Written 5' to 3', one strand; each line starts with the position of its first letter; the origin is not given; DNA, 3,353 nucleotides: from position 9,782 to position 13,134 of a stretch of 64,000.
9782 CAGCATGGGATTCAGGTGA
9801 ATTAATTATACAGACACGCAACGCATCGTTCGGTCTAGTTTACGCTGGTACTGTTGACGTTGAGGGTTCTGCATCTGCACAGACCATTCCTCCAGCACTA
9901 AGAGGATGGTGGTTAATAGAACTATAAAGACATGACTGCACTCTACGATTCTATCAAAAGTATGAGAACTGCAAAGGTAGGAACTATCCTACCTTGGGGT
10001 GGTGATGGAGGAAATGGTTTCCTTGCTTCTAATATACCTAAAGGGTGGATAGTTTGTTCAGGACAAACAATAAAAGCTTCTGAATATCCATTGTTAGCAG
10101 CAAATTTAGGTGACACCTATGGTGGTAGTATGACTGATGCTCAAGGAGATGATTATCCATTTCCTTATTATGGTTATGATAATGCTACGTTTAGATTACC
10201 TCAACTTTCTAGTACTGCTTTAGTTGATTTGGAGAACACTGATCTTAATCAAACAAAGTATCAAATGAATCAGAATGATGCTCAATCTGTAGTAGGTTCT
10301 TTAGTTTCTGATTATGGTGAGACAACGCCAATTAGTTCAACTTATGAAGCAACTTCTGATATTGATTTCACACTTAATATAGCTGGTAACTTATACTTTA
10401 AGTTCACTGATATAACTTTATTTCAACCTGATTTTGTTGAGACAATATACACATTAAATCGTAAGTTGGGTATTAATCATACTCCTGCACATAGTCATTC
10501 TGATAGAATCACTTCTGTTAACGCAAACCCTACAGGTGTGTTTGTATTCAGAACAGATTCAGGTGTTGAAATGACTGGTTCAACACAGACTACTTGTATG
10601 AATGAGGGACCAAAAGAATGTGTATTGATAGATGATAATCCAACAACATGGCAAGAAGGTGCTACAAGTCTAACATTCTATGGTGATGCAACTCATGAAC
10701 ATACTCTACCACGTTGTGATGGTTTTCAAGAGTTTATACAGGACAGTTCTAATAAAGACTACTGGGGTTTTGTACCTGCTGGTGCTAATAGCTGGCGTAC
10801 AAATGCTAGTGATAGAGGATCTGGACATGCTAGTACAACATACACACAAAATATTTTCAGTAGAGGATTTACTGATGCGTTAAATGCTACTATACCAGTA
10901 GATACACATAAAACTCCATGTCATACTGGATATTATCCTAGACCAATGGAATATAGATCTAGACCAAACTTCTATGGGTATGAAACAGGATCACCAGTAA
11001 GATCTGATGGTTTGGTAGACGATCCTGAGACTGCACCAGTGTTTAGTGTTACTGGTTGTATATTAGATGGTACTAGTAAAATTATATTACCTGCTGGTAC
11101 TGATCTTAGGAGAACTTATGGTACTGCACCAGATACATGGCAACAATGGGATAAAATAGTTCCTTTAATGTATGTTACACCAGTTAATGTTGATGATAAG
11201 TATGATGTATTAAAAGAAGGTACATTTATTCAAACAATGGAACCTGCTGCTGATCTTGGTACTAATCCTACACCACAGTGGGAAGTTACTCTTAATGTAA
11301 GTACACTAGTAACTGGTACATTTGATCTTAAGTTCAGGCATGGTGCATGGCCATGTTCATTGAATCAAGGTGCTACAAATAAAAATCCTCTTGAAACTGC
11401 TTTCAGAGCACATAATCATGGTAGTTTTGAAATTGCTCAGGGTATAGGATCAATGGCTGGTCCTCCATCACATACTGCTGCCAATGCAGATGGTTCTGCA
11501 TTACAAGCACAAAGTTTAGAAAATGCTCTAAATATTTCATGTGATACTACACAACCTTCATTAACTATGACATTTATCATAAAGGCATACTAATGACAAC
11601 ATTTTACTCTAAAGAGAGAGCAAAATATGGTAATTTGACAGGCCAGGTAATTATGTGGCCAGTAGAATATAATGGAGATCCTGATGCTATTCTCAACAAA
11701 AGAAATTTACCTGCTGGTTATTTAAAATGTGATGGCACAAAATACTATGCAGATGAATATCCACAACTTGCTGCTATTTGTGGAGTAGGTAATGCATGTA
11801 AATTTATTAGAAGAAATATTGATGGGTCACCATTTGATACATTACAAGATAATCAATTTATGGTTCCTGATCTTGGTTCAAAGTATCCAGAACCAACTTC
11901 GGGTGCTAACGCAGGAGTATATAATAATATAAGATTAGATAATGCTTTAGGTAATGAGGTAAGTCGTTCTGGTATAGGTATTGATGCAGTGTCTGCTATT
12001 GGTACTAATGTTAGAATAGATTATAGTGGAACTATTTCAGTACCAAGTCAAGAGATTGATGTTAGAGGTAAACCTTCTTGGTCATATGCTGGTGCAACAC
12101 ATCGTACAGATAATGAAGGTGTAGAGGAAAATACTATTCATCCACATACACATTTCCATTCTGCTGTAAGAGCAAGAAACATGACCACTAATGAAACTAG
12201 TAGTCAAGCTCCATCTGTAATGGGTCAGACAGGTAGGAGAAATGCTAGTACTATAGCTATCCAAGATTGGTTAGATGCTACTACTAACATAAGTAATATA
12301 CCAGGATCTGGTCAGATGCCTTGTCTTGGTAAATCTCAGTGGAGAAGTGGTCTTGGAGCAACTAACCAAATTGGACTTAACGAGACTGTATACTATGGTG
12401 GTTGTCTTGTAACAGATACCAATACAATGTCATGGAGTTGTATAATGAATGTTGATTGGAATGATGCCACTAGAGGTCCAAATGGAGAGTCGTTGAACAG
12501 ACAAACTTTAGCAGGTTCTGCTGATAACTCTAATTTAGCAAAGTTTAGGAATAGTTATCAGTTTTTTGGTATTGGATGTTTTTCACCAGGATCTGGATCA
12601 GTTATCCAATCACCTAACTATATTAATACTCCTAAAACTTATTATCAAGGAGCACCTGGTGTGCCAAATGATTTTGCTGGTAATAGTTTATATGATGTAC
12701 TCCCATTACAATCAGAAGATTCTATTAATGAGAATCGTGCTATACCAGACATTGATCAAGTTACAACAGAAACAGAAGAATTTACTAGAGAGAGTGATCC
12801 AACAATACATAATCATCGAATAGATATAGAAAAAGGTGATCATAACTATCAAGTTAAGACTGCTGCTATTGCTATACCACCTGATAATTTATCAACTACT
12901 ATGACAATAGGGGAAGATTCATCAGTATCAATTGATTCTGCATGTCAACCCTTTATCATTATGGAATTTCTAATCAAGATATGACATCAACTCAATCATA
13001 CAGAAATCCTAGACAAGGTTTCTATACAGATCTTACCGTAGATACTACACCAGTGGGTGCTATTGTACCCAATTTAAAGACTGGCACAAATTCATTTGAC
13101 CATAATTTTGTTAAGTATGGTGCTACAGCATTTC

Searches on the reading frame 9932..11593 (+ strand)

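Call 11: search_protein_families(library=phrogs, proteins=[window:9932-11593:+])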
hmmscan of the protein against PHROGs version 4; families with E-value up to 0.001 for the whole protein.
window:9932-11593:+ (553 aa): 3 families
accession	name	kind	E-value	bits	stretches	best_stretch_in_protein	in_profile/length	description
phrog_4591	-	tail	5.4e-61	208.3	2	4-206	3-207/429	short tail fiber protein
phrog_523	-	tail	6.2e-05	22.9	1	16-92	488-531/673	tail collar fiber protein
phrog_14307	-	unknown function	0.00091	20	0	16-61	50-87/137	-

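Call 12: search_protein_families(library=pfam, proteins=[window:9932-11593:+])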
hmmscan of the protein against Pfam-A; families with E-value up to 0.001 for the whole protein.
window:9932-11593:+ (553 aa): 1 family
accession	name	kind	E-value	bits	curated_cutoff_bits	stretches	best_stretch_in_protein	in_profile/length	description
PF07484.17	Collar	-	1.5e-10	41.3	24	1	17-66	1-42/57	Phage Tail Collar Domain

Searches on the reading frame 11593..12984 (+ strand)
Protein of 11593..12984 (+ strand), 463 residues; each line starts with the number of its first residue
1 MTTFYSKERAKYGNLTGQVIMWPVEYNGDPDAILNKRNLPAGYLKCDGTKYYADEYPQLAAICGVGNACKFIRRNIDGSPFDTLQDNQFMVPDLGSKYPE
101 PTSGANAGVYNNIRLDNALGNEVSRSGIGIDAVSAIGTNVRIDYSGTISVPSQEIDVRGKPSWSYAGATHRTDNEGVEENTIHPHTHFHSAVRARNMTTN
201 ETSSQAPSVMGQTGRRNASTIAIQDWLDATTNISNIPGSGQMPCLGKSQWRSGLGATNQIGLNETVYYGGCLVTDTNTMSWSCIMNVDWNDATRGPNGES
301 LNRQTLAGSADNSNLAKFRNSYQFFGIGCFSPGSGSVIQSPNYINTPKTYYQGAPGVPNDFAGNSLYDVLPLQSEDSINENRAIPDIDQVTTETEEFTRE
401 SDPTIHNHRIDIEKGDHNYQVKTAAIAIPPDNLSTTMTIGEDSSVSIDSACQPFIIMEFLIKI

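Call 11: search_protein_families(library=phrogs, proteins=[window:11593-12984:+])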
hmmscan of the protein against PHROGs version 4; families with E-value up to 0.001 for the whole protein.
window:11593-12984:+ (463 aa): 5 families
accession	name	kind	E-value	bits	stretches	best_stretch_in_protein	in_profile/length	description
phrog_31602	-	head and packaging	6e-105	352.8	1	1-463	1-472/472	virion structural protein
phrog_4714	-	tail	6.8e-39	135.2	2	2-204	6-207/298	tail collar protein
phrog_6256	-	tail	6e-05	23.2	1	36-179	299-385/686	tail fiber protein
phrog_4591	-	tail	0.00065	20.2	1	3-94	2-79/429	short tail fiber protein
phrog_523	-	tail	0.00084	19.2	0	37-94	497-531/673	tail collar fiber protein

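Call 12: search_protein_families(library=pfam, proteins=[window:11593-12984:+])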
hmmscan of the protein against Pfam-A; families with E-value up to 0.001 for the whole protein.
window:11593-12984:+ (463 aa): 1 family
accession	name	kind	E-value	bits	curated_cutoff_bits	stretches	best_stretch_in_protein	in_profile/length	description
PF07484.17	Collar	-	1.3e-05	25.5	24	1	17-64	1-36/57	Phage Tail Collar Domain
